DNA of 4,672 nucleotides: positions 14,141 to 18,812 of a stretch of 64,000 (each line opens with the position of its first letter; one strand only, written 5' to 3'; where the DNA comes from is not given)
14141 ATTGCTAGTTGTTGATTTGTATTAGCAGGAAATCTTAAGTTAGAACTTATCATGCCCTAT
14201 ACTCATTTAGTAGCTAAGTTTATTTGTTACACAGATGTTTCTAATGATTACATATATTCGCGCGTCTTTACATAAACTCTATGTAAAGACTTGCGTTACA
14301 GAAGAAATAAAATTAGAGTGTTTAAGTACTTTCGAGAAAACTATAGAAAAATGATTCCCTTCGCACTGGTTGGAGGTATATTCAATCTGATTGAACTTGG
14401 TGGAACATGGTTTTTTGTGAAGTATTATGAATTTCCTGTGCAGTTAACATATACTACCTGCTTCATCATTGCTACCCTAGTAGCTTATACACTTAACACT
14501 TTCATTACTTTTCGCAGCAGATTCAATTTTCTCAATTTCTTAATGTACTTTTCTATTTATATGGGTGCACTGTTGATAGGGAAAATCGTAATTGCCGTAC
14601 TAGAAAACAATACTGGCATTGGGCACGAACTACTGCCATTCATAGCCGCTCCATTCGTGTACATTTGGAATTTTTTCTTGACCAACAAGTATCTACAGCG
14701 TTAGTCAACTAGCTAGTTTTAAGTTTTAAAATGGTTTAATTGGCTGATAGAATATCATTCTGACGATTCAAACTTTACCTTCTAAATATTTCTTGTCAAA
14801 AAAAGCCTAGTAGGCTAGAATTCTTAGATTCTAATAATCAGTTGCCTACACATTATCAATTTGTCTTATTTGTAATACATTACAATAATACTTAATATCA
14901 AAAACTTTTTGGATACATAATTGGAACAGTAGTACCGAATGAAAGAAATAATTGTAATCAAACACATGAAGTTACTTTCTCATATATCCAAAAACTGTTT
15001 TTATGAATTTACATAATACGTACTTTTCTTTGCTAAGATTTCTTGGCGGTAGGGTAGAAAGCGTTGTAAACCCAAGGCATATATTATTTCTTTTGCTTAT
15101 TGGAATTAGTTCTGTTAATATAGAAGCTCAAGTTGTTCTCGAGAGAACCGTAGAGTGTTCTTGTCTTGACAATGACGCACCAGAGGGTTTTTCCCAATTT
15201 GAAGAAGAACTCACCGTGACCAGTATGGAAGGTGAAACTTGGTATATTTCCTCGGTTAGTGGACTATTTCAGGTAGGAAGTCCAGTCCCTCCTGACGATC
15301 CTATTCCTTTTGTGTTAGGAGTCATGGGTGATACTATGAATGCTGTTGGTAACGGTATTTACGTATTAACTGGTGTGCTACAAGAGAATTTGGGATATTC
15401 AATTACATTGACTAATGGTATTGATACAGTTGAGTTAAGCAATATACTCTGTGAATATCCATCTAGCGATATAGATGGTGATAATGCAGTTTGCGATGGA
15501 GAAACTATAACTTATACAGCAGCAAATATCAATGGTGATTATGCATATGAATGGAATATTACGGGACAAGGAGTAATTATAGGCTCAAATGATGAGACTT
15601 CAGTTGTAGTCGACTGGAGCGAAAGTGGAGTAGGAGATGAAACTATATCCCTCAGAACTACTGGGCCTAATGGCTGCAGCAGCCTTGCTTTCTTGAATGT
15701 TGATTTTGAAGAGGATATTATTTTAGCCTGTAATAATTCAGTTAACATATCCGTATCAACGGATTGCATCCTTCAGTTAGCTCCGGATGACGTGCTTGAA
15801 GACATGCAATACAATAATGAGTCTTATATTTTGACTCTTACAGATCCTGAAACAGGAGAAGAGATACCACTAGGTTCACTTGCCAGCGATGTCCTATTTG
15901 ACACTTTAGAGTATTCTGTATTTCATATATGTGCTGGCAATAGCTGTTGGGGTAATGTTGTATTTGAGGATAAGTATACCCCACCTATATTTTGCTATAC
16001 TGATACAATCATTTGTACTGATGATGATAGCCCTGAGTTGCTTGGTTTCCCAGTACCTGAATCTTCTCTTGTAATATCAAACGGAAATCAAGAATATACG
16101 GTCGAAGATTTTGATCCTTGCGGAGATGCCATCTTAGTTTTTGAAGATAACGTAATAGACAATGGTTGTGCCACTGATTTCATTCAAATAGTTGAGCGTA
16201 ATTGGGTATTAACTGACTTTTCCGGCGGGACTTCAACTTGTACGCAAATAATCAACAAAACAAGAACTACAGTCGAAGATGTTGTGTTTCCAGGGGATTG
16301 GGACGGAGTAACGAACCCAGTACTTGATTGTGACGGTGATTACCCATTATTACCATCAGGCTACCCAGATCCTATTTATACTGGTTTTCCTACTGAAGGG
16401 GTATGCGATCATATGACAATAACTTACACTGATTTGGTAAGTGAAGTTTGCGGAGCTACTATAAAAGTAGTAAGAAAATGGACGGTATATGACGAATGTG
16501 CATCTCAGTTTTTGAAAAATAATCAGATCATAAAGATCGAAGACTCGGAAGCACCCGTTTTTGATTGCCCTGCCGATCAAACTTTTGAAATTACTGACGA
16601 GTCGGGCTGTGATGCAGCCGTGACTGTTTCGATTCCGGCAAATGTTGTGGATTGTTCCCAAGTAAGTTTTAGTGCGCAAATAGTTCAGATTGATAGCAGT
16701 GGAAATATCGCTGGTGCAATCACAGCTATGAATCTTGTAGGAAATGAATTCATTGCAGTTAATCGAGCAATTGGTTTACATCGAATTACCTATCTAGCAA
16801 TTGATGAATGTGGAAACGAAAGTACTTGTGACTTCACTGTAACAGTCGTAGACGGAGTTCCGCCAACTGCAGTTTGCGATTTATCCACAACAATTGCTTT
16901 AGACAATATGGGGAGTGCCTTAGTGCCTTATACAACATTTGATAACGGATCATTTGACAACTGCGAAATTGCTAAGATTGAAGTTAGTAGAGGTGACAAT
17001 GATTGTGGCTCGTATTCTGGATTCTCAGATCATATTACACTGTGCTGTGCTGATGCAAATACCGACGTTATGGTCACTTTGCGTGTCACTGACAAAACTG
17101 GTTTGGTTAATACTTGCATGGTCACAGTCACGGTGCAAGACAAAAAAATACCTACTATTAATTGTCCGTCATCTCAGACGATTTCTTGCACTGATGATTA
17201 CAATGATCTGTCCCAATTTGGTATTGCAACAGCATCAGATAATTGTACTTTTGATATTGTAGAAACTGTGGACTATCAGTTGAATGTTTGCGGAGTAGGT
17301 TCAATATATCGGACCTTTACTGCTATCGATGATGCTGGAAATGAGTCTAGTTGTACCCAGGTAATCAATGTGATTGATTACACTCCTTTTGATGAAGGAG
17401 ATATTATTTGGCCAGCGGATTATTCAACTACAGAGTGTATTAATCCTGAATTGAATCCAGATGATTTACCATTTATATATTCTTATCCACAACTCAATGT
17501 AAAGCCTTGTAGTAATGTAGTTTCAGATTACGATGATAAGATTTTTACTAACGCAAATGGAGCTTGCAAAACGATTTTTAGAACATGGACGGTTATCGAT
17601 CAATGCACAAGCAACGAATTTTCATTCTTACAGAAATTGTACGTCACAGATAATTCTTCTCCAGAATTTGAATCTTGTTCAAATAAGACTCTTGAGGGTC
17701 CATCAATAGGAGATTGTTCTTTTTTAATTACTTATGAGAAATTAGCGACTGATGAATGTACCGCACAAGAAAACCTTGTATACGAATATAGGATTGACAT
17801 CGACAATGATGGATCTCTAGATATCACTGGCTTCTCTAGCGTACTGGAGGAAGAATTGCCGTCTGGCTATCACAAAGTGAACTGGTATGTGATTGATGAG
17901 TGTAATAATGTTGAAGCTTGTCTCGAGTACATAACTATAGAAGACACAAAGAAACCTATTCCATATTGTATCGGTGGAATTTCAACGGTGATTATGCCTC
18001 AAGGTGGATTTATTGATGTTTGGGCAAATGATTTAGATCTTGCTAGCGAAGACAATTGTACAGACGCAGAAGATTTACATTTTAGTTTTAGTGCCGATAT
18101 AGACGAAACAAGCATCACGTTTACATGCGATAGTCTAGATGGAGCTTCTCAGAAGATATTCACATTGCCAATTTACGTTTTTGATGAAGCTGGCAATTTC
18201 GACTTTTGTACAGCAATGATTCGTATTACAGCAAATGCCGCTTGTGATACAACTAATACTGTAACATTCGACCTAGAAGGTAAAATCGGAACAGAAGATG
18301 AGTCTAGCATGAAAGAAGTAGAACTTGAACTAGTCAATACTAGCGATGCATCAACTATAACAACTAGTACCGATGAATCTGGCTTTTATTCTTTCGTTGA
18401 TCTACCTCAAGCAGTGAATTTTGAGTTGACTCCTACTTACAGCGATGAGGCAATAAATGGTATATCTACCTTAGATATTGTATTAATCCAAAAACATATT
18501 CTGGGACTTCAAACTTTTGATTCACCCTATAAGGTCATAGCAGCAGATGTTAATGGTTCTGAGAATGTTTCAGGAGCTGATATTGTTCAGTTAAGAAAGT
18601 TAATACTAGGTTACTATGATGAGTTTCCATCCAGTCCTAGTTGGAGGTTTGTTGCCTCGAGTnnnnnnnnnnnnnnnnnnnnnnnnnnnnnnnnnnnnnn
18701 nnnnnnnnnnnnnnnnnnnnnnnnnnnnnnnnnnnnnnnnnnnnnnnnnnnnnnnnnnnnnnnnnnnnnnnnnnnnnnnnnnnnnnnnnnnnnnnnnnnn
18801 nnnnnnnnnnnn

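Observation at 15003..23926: Tandem giant T9SS paralogues that each carry both a dockerin-like and a cohesin-like module: possible self- or cross-assembling surface scaffold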

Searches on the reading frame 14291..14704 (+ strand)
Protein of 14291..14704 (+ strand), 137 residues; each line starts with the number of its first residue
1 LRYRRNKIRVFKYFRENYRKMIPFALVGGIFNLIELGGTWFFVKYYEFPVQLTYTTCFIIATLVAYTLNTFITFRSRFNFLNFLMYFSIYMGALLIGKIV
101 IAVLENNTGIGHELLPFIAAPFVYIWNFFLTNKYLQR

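Call 52: search_protein_families(library=pfam, proteins=[window:14291-14704:+], max_evalue=0.001)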
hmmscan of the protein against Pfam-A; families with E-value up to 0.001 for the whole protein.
window:14291-14704:+ (137 aa): 1 family
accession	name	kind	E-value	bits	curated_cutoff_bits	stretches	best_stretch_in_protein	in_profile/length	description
PF04138.20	GtrA_DPMS_TM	-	2.5e-10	41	26.1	1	24-134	2-115/117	GtrA/DPMS, transmembrane domain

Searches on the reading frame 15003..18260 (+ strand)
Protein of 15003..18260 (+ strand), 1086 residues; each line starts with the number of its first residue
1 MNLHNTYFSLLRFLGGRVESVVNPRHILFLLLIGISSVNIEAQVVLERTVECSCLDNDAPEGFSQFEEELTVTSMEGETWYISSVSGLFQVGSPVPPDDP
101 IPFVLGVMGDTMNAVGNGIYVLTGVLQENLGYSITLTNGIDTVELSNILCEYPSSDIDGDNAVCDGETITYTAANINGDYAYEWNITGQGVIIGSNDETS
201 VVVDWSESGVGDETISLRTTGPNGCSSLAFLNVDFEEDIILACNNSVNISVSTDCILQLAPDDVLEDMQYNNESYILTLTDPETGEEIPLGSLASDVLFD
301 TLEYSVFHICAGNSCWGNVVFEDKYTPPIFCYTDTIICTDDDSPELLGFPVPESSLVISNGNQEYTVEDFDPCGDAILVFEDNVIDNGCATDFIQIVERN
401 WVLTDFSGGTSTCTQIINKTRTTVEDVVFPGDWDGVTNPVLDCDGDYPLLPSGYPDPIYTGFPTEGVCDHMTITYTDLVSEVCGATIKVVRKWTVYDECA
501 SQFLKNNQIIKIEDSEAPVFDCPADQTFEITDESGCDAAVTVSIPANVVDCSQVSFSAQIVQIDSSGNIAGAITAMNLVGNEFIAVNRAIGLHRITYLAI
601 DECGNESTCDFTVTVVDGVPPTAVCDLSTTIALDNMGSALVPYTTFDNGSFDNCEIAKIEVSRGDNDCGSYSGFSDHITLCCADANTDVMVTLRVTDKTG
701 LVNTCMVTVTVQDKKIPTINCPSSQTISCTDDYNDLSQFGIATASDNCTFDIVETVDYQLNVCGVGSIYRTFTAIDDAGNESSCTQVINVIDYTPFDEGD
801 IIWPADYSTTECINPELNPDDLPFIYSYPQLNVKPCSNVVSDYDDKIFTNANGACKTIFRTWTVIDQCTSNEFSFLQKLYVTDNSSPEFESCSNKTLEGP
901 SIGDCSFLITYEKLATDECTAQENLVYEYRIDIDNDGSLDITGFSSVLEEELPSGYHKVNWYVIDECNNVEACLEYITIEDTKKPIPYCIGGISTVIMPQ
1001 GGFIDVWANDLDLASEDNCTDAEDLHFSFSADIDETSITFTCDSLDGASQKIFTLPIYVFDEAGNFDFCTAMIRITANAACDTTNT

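Call 56: search_solved_structures(query=window:15003-18260:+, max_evalue=1)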
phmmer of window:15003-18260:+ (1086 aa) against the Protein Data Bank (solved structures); distinct sequences matched with E-value up to 1: 0.

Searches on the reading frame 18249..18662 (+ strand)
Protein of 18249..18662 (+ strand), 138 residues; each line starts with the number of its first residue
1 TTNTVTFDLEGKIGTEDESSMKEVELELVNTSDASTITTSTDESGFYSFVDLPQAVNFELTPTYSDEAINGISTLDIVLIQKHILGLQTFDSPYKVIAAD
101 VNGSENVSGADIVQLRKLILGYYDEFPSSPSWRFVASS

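Call 6: search_protein_families(library=pfam, proteins=[window:18249-18662:+], max_evalue=10)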
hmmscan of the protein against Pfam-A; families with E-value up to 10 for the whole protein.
seq(138 aa): 5 families
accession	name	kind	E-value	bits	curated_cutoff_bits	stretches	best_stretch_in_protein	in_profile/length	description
PF00404.24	Dockerin_1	-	1.4e-05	25.7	22.9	1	72-120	10-57/57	Dockerin type I domain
PF17210.9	SdrD_B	-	5.2e-05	23.9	29.7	1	15-55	18-58/112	SdrD B-like domain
PF13620.12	CarboxypepD_reg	-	0.00024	21.8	32.3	1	9-61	2-53/82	Carboxypeptidase regulatory-like domain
PF17802.7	SpaA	-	0.061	13.9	23.1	1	12-60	7-56/91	Prealbumin-like fold domain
PF11974.14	bMG3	-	0.091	13.2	34.9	1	17-52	24-59/103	Bacterial alpha-2-macroglobulin MG3 domain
